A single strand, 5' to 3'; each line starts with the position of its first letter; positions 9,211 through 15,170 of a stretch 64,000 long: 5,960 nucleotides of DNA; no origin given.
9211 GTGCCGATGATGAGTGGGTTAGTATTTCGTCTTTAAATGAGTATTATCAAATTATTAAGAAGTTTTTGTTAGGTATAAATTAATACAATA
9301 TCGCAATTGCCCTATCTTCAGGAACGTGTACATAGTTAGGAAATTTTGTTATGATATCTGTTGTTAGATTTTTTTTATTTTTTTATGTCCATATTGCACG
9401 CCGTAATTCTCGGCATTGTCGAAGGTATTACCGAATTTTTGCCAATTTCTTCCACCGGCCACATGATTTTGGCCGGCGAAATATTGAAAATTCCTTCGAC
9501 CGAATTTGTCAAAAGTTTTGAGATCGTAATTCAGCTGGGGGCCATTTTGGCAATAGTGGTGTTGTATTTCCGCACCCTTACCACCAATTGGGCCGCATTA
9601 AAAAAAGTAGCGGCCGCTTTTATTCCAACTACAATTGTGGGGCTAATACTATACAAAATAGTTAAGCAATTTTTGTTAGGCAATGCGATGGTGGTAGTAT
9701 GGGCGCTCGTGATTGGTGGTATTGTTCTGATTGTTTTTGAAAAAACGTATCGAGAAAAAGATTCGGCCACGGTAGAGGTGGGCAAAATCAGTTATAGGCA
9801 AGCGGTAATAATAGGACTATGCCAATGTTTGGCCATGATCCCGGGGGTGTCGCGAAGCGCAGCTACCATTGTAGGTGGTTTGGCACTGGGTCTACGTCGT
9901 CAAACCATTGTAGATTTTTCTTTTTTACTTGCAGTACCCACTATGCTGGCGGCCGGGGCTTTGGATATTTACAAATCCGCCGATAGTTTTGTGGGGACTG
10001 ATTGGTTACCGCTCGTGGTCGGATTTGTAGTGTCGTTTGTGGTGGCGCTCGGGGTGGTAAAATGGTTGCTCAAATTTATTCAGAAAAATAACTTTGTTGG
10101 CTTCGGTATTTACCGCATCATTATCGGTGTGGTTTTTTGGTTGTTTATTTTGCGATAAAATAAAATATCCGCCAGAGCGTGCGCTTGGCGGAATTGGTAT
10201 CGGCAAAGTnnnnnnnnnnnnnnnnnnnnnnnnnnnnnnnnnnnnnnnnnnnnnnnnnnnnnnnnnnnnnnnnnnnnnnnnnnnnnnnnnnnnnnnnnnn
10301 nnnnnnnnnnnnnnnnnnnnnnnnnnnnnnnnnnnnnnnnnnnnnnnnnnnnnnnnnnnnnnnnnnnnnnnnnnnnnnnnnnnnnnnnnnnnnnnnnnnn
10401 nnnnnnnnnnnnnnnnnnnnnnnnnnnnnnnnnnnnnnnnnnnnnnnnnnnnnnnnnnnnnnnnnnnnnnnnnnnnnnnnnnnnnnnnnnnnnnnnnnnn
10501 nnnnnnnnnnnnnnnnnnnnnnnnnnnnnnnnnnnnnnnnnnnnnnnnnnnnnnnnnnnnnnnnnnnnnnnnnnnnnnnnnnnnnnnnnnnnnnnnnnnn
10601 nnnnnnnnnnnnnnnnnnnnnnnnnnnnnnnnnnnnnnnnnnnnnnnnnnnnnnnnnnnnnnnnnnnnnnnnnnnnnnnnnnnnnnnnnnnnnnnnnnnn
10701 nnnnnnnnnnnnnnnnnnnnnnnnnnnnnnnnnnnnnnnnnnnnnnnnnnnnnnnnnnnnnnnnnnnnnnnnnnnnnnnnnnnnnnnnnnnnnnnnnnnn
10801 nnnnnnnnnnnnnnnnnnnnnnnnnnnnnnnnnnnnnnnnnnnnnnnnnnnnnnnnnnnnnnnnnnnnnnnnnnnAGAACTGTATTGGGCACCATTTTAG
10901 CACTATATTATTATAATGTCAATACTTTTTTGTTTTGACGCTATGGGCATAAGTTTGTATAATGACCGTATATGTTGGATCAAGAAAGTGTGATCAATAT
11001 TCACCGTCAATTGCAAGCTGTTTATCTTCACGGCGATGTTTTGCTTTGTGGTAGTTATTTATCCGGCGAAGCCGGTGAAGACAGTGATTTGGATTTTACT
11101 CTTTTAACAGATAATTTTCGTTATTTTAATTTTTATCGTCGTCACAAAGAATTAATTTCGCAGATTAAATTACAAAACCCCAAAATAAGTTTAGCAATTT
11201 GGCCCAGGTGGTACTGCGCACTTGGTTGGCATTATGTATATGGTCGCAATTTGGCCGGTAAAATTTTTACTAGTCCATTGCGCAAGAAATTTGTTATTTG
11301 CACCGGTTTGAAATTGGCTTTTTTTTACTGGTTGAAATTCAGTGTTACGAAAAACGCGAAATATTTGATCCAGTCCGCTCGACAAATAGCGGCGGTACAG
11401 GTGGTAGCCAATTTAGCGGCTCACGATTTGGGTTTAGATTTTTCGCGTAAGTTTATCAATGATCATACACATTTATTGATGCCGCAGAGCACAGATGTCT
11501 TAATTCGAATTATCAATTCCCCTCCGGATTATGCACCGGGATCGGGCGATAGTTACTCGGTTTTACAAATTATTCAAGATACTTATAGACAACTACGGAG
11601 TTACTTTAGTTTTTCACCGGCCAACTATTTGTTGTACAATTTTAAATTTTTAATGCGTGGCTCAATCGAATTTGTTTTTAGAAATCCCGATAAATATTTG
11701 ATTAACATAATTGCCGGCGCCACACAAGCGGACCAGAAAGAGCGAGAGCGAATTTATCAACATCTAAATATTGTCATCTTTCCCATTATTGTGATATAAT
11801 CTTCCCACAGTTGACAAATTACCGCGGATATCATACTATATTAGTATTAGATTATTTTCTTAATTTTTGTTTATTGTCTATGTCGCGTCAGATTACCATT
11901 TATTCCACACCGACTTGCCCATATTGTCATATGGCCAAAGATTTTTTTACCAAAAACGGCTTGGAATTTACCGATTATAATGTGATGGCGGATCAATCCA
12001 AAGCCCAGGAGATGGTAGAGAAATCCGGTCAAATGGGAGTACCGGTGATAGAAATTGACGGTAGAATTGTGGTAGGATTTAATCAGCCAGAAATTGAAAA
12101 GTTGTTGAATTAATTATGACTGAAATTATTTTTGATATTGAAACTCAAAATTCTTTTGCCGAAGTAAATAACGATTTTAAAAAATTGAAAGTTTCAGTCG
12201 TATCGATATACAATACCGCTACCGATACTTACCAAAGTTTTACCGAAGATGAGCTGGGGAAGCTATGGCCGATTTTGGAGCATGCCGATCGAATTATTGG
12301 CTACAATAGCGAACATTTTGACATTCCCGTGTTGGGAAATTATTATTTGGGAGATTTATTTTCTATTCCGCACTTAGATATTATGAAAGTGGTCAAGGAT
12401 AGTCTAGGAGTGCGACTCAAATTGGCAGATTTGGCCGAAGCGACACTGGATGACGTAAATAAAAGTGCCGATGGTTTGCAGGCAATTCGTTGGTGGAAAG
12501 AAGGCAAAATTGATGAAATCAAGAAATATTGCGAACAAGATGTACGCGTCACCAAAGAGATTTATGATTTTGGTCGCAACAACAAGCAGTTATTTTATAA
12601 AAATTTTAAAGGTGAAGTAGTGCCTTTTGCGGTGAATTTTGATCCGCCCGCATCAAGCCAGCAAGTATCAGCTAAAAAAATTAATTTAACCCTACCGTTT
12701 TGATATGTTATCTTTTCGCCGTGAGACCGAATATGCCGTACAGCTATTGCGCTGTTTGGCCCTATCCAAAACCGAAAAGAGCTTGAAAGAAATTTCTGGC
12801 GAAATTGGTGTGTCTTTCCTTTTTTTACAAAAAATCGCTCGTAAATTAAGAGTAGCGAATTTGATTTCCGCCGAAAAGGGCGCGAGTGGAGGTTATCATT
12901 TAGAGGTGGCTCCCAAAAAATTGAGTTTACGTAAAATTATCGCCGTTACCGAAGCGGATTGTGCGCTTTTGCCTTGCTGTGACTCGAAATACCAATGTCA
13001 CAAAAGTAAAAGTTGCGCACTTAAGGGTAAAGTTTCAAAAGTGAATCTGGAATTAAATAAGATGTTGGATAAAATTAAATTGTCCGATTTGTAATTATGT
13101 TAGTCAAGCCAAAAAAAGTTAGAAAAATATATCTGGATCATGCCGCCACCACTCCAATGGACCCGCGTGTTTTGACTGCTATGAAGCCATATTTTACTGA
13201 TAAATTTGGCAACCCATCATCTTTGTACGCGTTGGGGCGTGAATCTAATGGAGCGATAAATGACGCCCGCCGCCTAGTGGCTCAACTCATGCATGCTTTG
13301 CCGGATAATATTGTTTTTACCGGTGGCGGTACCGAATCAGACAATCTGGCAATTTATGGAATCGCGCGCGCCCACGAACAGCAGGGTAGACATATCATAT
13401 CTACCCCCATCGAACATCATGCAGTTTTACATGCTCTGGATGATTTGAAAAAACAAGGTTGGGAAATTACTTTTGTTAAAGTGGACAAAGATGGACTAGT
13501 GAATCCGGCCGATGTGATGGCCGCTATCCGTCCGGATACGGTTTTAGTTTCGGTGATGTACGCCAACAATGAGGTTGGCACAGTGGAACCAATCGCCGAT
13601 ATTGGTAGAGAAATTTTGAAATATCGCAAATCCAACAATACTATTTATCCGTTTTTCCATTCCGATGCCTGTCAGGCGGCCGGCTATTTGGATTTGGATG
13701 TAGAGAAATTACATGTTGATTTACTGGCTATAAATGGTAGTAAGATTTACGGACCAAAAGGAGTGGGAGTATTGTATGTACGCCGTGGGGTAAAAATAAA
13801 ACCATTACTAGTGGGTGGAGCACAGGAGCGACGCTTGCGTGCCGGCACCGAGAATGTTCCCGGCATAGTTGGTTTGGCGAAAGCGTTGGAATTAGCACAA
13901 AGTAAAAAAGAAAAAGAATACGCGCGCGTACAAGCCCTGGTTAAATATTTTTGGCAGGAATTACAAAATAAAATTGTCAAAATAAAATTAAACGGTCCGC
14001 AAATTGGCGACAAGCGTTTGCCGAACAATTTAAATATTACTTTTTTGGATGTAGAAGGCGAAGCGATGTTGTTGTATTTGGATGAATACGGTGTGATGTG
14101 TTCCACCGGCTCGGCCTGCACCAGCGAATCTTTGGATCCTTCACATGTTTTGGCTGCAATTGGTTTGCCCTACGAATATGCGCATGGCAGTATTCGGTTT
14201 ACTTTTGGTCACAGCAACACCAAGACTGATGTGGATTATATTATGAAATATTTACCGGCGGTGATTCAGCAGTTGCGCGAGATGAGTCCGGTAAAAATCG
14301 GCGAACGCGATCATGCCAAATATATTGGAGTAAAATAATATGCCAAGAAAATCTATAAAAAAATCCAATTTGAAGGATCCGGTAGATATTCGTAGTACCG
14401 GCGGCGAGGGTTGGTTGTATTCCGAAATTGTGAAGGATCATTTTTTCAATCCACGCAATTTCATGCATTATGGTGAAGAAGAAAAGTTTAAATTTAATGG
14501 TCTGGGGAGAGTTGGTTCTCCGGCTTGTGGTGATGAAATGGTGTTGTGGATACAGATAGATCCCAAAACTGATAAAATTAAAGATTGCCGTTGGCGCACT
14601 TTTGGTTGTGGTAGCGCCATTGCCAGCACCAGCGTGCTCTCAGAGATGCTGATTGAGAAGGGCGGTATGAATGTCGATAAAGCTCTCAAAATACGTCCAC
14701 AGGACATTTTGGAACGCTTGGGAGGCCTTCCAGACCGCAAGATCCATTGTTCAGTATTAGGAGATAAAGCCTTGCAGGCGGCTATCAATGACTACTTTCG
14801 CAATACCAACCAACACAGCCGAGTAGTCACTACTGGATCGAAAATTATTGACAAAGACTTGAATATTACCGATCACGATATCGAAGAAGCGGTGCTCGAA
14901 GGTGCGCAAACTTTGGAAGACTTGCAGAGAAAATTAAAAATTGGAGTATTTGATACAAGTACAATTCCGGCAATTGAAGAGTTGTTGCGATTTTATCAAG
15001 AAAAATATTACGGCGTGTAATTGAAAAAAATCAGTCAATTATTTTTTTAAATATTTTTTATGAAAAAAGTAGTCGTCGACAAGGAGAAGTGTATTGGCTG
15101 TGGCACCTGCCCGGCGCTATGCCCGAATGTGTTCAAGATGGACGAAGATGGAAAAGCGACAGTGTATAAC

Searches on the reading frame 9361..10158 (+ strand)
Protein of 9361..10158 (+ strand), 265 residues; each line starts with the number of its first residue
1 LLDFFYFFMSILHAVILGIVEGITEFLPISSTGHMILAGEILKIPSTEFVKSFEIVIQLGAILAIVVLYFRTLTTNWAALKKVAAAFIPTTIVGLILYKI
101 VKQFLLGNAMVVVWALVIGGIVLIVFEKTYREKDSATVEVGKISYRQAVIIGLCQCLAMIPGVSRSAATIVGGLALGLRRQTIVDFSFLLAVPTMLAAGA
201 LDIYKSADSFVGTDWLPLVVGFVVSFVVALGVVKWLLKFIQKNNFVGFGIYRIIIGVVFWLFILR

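Call 65: search_protein_families(library=pfam, proteins=[window:9361-10158:+], max_evalue=0.0001)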
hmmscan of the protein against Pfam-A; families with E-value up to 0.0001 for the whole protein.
window:9361-10158:+ (265 aa): 1 family
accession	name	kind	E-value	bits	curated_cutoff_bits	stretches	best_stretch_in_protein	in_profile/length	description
PF02673.24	BacA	-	1.5e-75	254.7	33.4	1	14-258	1-257/257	Bacitracin resistance protein BacA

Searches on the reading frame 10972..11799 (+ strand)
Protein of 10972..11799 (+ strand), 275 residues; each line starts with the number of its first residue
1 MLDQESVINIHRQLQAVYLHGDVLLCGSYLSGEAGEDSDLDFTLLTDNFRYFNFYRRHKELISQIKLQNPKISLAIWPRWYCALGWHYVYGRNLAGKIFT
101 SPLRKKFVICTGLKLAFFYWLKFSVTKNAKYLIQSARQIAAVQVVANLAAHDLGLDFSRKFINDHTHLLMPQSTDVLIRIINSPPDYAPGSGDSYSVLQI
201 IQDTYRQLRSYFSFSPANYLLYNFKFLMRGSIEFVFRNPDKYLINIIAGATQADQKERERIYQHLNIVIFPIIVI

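Call 66: search_protein_families(library=pfam, proteins=[window:10972-11799:+], max_evalue=0.0001)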
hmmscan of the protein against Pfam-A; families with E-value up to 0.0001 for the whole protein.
window:10972-11799:+ (275 aa): 2 families
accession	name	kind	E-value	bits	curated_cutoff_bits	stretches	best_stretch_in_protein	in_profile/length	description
PF01909.29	NTP_transf_2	-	6.8e-06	26.8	21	1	20-67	14-66/93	Nucleotidyltransferase domain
PF18765.7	Polbeta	-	7.6e-05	23.3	26.9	0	23-69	16-62/93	Polymerase beta, Nucleotidyltransferase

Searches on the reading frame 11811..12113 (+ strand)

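Call 66: search_protein_families(library=pfam, proteins=[window:11811-12113:+], max_evalue=0.0001)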
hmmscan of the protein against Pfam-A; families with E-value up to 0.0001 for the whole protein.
window:11811-12113:+ (100 aa): 1 family
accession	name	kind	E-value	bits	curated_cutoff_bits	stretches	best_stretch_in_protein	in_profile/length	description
PF00462.30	Glutaredoxin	-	7.6e-20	71.3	22.9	1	28-87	1-60/60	Glutaredoxin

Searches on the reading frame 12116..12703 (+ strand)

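Call 66: search_protein_families(library=pfam, proteins=[window:12116-12703:+], max_evalue=0.0001)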
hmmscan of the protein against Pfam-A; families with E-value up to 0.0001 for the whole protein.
window:12116-12703:+ (195 aa): 2 families
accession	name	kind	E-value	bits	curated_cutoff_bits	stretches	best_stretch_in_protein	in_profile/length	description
PF13482.12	RNase_H_2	-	2.7e-11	44.1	22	1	5-151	2-162/165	RNase_H superfamily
PF10108.15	DNA_pol_B_exo2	-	1.5e-08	35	24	0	82-146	101-166/213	Predicted 3'-5' exonuclease related to the exonuclease domain of PolB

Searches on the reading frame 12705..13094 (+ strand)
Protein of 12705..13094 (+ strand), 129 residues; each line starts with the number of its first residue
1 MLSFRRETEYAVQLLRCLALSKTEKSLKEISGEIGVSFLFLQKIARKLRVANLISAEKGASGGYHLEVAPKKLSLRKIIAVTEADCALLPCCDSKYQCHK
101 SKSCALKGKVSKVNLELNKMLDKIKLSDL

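Call 66: search_protein_families(library=pfam, proteins=[window:12705-13094:+], max_evalue=0.0001)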
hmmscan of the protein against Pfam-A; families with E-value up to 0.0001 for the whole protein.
window:12705-13094:+ (129 aa): 1 family
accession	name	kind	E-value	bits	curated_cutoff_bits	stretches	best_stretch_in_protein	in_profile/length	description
PF02082.26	Rrf2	-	2e-24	86.6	30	1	6-129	3-129/132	Iron-dependent Transcriptional regulator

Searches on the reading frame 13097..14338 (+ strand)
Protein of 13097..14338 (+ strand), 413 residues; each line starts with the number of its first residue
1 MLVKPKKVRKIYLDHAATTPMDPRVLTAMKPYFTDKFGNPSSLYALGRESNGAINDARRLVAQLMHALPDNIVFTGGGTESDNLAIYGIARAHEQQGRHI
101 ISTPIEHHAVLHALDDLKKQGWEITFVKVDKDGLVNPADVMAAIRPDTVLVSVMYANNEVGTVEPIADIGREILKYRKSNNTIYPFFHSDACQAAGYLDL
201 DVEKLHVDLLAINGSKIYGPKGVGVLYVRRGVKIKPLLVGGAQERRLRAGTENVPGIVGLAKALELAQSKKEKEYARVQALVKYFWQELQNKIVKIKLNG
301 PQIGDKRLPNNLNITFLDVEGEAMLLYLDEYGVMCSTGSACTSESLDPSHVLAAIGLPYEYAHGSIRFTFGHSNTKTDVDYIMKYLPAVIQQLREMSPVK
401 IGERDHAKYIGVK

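Call 66: search_protein_families(library=pfam, proteins=[window:13097-14338:+], max_evalue=0.0001)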
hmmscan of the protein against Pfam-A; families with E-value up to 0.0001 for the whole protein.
window:13097-14338:+ (413 aa): 1 family
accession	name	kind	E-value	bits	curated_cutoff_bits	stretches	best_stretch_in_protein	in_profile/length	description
PF00266.25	Aminotran_5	-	7.9e-79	265.7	21.5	1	11-381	1-370/371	Aminotransferase class-V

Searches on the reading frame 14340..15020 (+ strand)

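Call 66: search_protein_families(library=pfam, proteins=[window:14340-15020:+], max_evalue=0.0001)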
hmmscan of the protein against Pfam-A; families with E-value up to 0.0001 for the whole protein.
window:14340-15020:+ (226 aa): 1 family
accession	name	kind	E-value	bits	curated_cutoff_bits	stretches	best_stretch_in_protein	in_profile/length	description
PF01592.21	NifU_N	-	6e-39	133.5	22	1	27-157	2-125/127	NifU-like N terminal domain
